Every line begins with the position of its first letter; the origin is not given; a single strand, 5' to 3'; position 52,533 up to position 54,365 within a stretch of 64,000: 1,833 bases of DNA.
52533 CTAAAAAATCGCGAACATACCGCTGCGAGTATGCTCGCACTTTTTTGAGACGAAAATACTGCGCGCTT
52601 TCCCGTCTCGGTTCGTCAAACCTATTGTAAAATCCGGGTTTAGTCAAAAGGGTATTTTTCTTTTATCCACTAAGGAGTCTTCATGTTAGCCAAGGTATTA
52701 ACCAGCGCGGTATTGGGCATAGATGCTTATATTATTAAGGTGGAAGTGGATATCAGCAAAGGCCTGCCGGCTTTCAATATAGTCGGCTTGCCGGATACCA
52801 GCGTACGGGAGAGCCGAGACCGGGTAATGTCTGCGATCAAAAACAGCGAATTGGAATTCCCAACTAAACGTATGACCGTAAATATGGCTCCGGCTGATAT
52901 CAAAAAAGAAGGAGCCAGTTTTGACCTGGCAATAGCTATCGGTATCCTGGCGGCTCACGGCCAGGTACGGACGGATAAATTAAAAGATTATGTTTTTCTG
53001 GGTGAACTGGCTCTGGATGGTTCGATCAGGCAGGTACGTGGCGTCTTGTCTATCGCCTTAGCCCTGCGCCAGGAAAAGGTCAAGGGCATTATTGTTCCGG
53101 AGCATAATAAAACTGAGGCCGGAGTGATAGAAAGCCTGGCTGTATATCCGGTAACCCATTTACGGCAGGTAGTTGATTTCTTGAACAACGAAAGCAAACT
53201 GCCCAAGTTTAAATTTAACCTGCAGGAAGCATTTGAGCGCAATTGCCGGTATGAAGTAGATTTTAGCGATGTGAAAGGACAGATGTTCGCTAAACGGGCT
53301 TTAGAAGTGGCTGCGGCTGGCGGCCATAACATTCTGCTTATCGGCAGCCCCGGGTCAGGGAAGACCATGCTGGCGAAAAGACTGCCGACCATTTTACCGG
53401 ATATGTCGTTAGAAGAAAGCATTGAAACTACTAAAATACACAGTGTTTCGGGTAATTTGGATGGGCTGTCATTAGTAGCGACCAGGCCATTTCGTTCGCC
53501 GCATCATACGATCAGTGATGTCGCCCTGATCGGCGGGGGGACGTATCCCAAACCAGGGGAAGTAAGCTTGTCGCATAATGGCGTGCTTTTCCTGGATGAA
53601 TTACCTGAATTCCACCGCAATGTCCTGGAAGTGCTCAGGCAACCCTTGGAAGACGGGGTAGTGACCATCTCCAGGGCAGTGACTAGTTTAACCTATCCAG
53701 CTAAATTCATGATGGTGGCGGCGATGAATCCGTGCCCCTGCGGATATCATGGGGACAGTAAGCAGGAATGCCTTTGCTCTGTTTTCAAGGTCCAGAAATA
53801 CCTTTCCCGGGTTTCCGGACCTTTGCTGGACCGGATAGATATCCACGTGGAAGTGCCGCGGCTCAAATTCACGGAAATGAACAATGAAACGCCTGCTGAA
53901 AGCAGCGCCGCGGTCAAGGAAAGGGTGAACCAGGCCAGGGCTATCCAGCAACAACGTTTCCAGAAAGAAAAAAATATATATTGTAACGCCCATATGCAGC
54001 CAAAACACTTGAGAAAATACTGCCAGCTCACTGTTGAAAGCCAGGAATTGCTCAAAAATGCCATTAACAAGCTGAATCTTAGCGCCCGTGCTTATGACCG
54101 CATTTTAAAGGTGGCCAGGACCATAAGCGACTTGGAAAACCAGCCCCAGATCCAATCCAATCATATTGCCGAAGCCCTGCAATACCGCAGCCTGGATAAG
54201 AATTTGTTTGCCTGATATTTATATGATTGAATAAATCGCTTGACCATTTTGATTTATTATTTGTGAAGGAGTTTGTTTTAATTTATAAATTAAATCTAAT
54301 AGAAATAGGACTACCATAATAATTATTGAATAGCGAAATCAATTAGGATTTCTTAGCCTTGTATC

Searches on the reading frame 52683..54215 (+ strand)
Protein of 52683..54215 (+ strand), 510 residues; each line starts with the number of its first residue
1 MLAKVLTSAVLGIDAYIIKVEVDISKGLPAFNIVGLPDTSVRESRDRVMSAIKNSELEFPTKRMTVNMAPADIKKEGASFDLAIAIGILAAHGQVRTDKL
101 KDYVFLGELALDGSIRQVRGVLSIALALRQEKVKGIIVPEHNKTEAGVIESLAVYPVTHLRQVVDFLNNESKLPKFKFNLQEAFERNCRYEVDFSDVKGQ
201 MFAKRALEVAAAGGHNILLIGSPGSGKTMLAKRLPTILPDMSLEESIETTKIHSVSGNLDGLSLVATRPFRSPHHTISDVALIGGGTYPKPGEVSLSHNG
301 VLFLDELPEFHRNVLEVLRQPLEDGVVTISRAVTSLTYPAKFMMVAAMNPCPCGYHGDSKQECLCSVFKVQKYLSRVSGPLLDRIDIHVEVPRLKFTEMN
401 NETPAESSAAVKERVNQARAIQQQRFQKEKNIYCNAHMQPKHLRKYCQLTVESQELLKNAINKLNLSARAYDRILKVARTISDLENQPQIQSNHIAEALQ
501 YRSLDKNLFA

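Call 7: search_protein_families(library=pfam, proteins=[window:52683-54215:+], max_evalue=0.01)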
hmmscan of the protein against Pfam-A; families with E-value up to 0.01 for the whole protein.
window:52683-54215:+ (510 aa): 15 families
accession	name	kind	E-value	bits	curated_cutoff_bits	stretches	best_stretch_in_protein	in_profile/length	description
PF01078.27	Mg_chelatase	-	2.1e-97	325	20.3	1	193-398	1-206/207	Magnesium chelatase, subunit ChlI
PF13541.12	ChlI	-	9.1e-51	171.3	27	1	20-142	1-121/121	Subunit ChlI of Mg-chelatase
PF13335.12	Mg_chelatase_C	-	1.9e-35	121.8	26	1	406-502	2-94/94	Magnesium chelatase, subunit ChlI C-terminal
PF07728.20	AAA_5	-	1.1e-09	38.8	22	1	216-355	1-126/139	AAA domain (dynein-related subfamily)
PF00493.29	MCM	-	2.8e-08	33.6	23.3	1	288-357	111-180/224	MCM P-loop domain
PF05362.19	Lon_C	-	6.9e-07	29.5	21.1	1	17-165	42-200/205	Lon protease (S16) C-terminal proteolytic domain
PF07724.20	AAA_2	-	0.00013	22.5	27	1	216-330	5-107/166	AAA domain (Cdc48 subfamily)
PF00158.32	Sigma54_activat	-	0.00026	21.2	20.2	0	288-328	83-123/168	Sigma-54 interaction domain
PF05496.18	RuvB_N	-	0.00043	20.5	27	0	295-329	81-115/159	Holliday junction DNA helicase RuvB P-loop domain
PF13191.12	AAA_16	-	0.0012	19.8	32.6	1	205-239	14-49/167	AAA ATPase domain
PF00004.35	AAA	-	0.0027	18.6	21.2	0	217-234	1-18/131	ATPase family associated with various cellular activities (AAA)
PF13401.12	AAA_22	-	0.0031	18.3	27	0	216-239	7-30/130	AAA domain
PF13671.12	AAA_33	-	0.007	17.1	27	0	217-253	2-38/143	AAA domain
PF14532.12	Sigma54_activ_2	-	0.007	17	25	0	204-234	11-41/138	Sigma-54 interaction domain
PF20720.3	nSTAND3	-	0.0095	16.1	27.2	0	215-235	18-38/155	Novel STAND NTPase 3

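Call 10: find_encoding_contigs(protein=window:52683-54215:+, flank=10000, max_places=10)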
Protein window:52683-54215:+ (510 aa): no gene with exactly this product is on record in the collection.

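Call 11: find_related_loci(query=window:52683-54215:+, collection=genome_contigs, flank=10000)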
Query window:52683-54215:+ (510 aa) in genome_contigs; peptide patterns used: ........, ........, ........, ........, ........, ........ (x = any residue, [..] = any of these).
600 stretches matched a pattern (row limit reached: there are more); 600 encode a relative of the query (tblastn E <= 1e-3); the best 80 are kept; 80 distinct loci.
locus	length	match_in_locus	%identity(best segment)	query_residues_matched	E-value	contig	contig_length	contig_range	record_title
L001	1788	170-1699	65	1-509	0e+0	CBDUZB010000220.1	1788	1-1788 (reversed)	MAG TPA_asm: uncultured bacterium isolate SRR21487743_metabat2_78 genome assembly, contig: ERZ25748485.67910, whole geno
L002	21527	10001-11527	61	1-507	0e+0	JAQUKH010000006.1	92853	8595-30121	MAG: bacterium isolate STD1_102 NODE_483_length_92853_cov_4.698413_Sandtown_D1, whole genome shotgun sequence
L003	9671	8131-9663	61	1-509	0e+0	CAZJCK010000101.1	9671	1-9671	MAG TPA_asm: uncultured Ignavibacteriales bacterium isolate SRP141376_co4_224 genome assembly, contig: NODE_11589_length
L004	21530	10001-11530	60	1-509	0e+0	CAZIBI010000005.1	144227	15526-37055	MAG TPA_asm: uncultured Ignavibacteria bacterium isolate binchicken_co199_86 genome assembly, contig: NODE_143_length_14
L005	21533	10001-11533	59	1-509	0e+0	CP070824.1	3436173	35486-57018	MAG: Candidatus Zixiibacteriota bacterium isolate bin1124 chromosome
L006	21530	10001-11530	60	1-509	0e+0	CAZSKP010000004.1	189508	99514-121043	MAG TPA_asm: uncultured bacterium isolate binchicken_co294_12 genome assembly, contig: NODE_115_length_189508_cov_7.8760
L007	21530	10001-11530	59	1-510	0e+0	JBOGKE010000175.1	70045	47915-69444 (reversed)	MAG: Terriglobia bacterium isolate TC-S_metawrap_bin.145 k127_3022540, whole genome shotgun sequence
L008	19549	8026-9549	59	1-507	0e+0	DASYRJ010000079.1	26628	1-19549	MAG TPA_asm: Gemmatimonadales bacterium isolate SMAG_U4508 k141_1361407, whole genome shotgun sequence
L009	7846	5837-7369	59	1-509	0e+0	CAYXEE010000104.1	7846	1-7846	MAG TPA_asm: uncultured Chitinophagaceae bacterium isolate SRP257756_co1_98 genome assembly, contig: NODE_8612_length_78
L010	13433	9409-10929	59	1-507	0e+0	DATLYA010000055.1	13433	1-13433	MAG TPA_asm: Candidatus Methylomirabilota bacterium isolate SMAG_U13260 k141_389101, whole genome shotgun sequence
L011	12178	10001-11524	59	1-507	0e+0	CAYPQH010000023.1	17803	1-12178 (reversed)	MAG TPA_asm: uncultured Nitrospinaceae bacterium isolate SRP128015_co3_424 genome assembly, contig: NODE_3259_length_178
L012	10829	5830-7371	57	1-507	0e+0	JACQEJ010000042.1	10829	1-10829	MAG: Deltaproteobacteria bacterium isolate NC_groundwater_1018_Pr1_S-0.65um_46_20 Montesol18_Sp65_coassembly_scaffold_19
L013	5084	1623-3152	58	1-510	0e+0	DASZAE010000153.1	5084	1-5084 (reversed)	MAG TPA_asm: Terriglobia bacterium isolate SMAG_U6380 k141_877401, whole genome shotgun sequence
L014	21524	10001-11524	57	1-507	0e+0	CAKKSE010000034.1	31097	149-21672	Nitrospiria bacterium isolate Hainich-H52-bin057-1 genome assembly, contig: H52-bin057_1_Hain_H52_02um_R2_718_length_310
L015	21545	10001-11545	57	1-510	0e+0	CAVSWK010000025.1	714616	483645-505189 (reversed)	MAG: uncultured Acidobacteriaceae bacterium isolate MFD09222.bin.1.179 genome assembly, contig: contig_50201, whole geno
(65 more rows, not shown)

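Call 17: find_related_loci(query=window:52683-54215:+, collection=metagenome_contigs, flank=10000)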
Query window:52683-54215:+ (510 aa) in metagenome_contigs; peptide patterns used: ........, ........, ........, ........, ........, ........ (x = any residue, [..] = any of these).
600 stretches matched a pattern (row limit reached: there are more); 596 encode a relative of the query (tblastn E <= 1e-3); the best 80 are kept; 80 distinct loci.
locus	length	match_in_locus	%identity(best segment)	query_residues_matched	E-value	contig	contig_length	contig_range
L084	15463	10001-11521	63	1-507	0e+0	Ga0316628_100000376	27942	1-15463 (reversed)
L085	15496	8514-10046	61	1-510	0e+0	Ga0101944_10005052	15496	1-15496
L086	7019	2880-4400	59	1-506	0e+0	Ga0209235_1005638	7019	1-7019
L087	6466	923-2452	60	1-510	0e+0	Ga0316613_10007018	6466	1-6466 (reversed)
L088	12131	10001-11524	59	1-507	0e+0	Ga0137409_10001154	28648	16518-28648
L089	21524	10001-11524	59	1-508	0e+0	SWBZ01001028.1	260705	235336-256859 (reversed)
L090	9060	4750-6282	58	1-510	0e+0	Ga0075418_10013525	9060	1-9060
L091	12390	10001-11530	58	1-509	0e+0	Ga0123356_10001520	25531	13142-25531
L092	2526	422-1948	59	1-508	0e+0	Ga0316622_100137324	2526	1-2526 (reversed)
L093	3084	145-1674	59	1-509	0e+0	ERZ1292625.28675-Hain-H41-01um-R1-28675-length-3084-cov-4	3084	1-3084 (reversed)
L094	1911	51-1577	58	1-509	0e+0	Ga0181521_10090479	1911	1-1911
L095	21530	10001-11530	57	1-509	0e+0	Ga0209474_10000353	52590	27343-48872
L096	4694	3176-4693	60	1-506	0e+0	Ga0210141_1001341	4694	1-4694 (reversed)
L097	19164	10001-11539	57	1-510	0e+0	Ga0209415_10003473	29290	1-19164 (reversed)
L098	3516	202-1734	56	1-509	0e+0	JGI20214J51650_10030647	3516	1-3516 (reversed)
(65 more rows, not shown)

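Call 55: search_protein_families(library=pfam, proteins=[P0105, P0107, P0108, P0097, L164:1906-2475:+, L164:2505-5552:+, L172:9028-9570:+, P0138], max_evalue=0.01)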
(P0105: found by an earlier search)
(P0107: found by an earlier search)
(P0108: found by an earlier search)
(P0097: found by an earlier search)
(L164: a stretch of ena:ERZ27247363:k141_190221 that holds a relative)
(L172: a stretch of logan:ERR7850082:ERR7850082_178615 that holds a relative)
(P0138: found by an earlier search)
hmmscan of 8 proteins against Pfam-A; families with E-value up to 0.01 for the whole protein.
P0105 (528 aa): 1 family
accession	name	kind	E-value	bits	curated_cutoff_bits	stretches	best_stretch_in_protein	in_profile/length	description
PF13860.13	FlgD_ig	-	0.00055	20.3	27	1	116-137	51-72/79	FlgD Ig-like domain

P0107 (650 aa): 0 families

P0108 (187 aa): 0 families

P0097 (117 aa): 19 families
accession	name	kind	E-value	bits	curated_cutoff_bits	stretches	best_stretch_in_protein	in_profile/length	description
PF01381.28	HTH_3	-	2e-17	63.4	23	2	62-110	1-49/55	Helix-turn-helix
PF12844.13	HTH_19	-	9.7e-14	51.5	30.2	2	59-112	1-54/64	Helix-turn-helix domain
PF13560.12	HTH_31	-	3.9e-11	43.5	27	1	58-105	2-50/64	Helix-turn-helix domain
PF20432.4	Xre-like-HTH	-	3.3e-06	27.7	25.8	0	62-97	15-49/63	Antitoxin Xre-like helix-turn-helix domain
PF00376.29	MerR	-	7.5e-06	26.1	28.2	0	12-28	4-20/38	MerR family regulatory protein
PF13518.12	HTH_28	-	0.00022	21.7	25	0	12-28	17-33/52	Helix-turn-helix domain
PF04218.19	CENP-B_N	-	0.00025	21.1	21.2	0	9-27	24-42/53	CENP-B N-terminal DNA-binding domain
PF13411.12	MerR_1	-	0.00032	21.2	21.6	0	12-28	5-21/69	MerR HTH family regulatory protein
PF07022.19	Phage_CI_repr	-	0.00039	21.2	22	0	9-29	14-34/65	Bacteriophage CI repressor helix-turn-helix domain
PF13443.12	HTH_26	-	0.00087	19.9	22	0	62-95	2-35/63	Cro/C1-type HTH DNA-binding domain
PF13545.12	HTH_Crp_2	-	0.00097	19.5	27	0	3-24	18-39/70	Crp-like helix-turn-helix domain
PF13384.12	HTH_23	-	0.0012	19.1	24.6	0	7-27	17-37/50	Homeodomain-like domain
PF14549.12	P22_Cro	-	0.002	18.3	30.2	0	73-91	12-30/60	DNA-binding transcriptional regulator Cro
PF08822.17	DUF1804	-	0.0021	18.4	29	0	69-98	18-47/164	Protein of unknown function (DUF1804)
PF01047.28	MarR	-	0.0022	18.3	24.6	0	66-88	13-35/59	MarR family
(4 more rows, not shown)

L164:1906-2475:+ (189 aa): 0 families

L164:2505-5552:+ (1016 aa): 4 families
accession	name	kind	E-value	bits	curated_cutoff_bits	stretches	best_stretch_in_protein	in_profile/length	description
PF01364.23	Peptidase_C25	-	1.6e-58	199.2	23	1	244-641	1-374/374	Peptidase family C25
PF07705.17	CARDB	-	1.3e-09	38.6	22.7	1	853-896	55-97/101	CARDB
PF08126.16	Propeptide_C25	-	6.8e-08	32.3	22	1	51-182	42-171/205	Propeptide_C25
PF00801.26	PKD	-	0.00059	20.2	23.5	1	920-996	8-73/80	PKD domain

L172:9028-9570:+ (180 aa): 0 families

P0138 (1431 aa): 5 families
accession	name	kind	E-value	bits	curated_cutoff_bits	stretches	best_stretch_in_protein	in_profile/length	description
PF01364.23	Peptidase_C25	-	4.2e-59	201.1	23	1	271-649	2-372/374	Peptidase family C25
PF08126.16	Propeptide_C25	-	4.8e-10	39.3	22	1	87-229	31-174/205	Propeptide_C25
PF13088.12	BNR_2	-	1.8e-09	37.8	31.4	1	934-1122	16-213/277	BNR repeat-like domain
PF07705.17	CARDB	-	4.3e-09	36.9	22.7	1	659-774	2-98/101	CARDB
PF15892.11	BNR_4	-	4.5e-08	33.2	27.3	1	1103-1264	22-193/272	BNR repeat-containing family member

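Call 96: search_protein_families(library=phrogs, proteins=[P0097, P0139], max_evalue=0.001)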
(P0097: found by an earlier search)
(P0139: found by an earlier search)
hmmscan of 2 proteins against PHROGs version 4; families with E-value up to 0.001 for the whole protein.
P0097 (117 aa): 35 families (the best 25 are shown)
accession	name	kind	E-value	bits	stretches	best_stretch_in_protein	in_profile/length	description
phrog_2104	-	unknown function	8.8e-15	55.8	1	59-106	41-88/103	-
phrog_8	-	transcription regulation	1.8e-14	55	1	5-100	87-199/346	transcriptional regulator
phrog_4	-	transcription regulation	5.1e-14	53.1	1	56-102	135-178/400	transcriptional repressor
phrog_2328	-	transcription regulation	8.4e-14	52.5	1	54-104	12-62/128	transcriptional repressor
phrog_3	-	transcription regulation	2.3e-13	51.7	2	55-104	86-132/430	transcriptional repressor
phrog_7950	-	transcription regulation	3.8e-13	50.3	2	60-96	10-46/68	transcriptional repressor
phrog_4836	-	transcription regulation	6.2e-13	49.7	1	57-101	75-120/194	CII-like regulator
phrog_2439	-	transcription regulation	1.6e-11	44.7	1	55-106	5-56/367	transcriptional regulator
phrog_5119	-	unknown function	3.5e-10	40.9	1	54-99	50-98/152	-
phrog_2967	-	transcription regulation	2.4e-09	38.1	1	54-106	7-59/225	transcriptional regulator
phrog_11187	-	transcription regulation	6.9e-08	33.2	0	59-105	9-55/63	transcriptional regulator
phrog_8898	-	unknown function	8.4e-08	32.8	0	5-30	12-37/70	-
phrog_147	-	transcription regulation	5.2e-07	31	0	57-105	4-53/100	transcriptional regulator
phrog_5823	-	transcription regulation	7.5e-07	29.6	1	56-100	5-50/404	transcriptional regulator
phrog_38149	-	unknown function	7.8e-07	30.2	0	56-111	7-62/190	-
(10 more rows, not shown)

P0139 (127 aa): 2 families
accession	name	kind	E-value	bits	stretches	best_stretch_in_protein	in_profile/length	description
phrog_2577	-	integration and excision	6.4e-30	105.1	1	1-118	19-133/134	transposase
phrog_2393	-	integration and excision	2.8e-16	60.7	1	49-125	2-78/83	transposase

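Call 97: search_protein_families(library=padloc, proteins=[P0097], max_evalue=0.001)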
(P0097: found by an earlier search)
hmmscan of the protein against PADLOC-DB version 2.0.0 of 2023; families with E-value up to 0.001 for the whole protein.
P0097 (117 aa): 16 families
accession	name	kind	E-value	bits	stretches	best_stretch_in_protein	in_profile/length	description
PDLC03951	RmrA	-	1.9e-14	51.4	1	59-109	10-60/400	-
PDLC02926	HTH_VI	-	2e-12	45.2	1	58-105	2-49/92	-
PDLC03949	RmrA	-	3.3e-12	43.9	1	60-105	5-50/363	-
PDLC03948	RmrA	-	2e-11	41.4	1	59-106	10-57/397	-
PDLC03944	RmrA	-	4.5e-10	37.1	1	58-105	7-54/384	-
PDLC03956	RmrA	-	5.1e-10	37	1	58-106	9-58/399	-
PDLC03954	RmrA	-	6.9e-09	33.1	1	59-106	12-59/380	-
PDLC03955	RmrA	-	5.4e-08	30.4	1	60-105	23-68/371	-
PDLC03952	RmrA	-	5.8e-08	30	1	59-105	24-70/395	-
PDLC03946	RmrA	-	4.5e-07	26.9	1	60-106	5-51/357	-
PDLC04133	mad1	-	5.2e-07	27.9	0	69-97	4-32/60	mads_1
PDLC04142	capH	-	6.4e-07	28.4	1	56-105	5-54/103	capH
PDLC03947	RmrA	-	1.6e-06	25.2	1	56-107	10-61/383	-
PDLC03669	Control_protein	-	3.4e-06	25.3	0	62-100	14-52/96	control protein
PDLC03945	RmrA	-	0.00035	17.9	0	59-109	4-54/394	-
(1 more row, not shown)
